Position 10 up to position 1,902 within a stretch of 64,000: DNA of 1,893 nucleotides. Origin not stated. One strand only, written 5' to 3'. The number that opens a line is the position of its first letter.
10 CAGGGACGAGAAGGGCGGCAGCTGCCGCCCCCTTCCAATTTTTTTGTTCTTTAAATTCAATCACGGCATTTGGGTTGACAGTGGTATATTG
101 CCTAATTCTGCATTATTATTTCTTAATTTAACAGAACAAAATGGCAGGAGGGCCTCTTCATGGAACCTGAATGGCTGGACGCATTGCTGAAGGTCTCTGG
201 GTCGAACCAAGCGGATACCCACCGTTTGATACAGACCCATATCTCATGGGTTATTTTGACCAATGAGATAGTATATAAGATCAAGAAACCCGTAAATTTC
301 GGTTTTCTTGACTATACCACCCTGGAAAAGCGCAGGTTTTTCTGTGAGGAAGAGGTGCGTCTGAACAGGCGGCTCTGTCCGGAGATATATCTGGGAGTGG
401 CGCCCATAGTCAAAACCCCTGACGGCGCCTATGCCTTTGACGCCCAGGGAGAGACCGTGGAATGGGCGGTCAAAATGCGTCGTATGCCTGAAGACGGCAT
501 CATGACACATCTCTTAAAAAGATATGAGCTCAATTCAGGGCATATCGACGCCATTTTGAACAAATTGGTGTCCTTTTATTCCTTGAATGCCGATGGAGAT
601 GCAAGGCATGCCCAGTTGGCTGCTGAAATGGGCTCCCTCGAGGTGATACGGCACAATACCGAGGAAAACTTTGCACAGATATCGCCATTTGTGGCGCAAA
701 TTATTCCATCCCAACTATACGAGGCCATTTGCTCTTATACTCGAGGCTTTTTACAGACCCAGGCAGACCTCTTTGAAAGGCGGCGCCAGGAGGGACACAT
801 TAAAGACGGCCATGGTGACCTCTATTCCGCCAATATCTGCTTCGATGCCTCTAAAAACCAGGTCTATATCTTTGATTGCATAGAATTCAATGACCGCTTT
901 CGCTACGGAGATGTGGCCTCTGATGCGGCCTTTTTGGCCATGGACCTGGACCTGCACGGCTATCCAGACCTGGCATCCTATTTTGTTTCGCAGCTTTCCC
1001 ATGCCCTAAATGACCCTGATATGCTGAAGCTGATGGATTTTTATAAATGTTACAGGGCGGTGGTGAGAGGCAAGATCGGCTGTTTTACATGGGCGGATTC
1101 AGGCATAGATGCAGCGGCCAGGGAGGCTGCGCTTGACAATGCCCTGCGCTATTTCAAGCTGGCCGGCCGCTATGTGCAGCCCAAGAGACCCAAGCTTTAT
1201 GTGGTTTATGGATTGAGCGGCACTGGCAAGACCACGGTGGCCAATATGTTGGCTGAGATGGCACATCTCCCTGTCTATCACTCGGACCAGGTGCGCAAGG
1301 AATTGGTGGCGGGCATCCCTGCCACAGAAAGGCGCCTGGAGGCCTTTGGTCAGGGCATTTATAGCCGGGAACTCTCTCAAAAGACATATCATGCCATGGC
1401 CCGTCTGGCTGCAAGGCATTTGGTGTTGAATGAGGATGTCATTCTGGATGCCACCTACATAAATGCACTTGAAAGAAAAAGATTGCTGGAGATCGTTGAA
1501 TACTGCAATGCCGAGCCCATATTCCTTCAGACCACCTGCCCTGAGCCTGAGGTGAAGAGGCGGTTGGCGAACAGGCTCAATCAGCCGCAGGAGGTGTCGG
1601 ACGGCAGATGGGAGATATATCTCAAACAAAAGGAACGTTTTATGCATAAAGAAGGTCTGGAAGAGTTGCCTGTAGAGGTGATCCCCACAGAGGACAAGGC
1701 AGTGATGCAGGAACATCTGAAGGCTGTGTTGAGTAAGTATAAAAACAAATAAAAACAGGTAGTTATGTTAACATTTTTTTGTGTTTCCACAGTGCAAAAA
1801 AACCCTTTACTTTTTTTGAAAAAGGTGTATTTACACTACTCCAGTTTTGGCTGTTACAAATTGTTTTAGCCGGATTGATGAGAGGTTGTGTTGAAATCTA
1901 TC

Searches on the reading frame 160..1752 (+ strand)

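Call 56: search_protein_families(library=pfam, proteins=[window:160-1752:+], max_evalue=0.0001)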
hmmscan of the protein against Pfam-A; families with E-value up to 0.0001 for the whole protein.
window:160-1752:+ (530 aa): 2 families
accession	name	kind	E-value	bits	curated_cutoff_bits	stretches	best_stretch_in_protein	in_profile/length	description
PF13671.12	AAA_33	-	1.7e-17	64.5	27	1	346-489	1-138/143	AAA domain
PF13207.12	AAA_17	-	2.4e-06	28.3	27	1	350-472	1-123/136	AAA domain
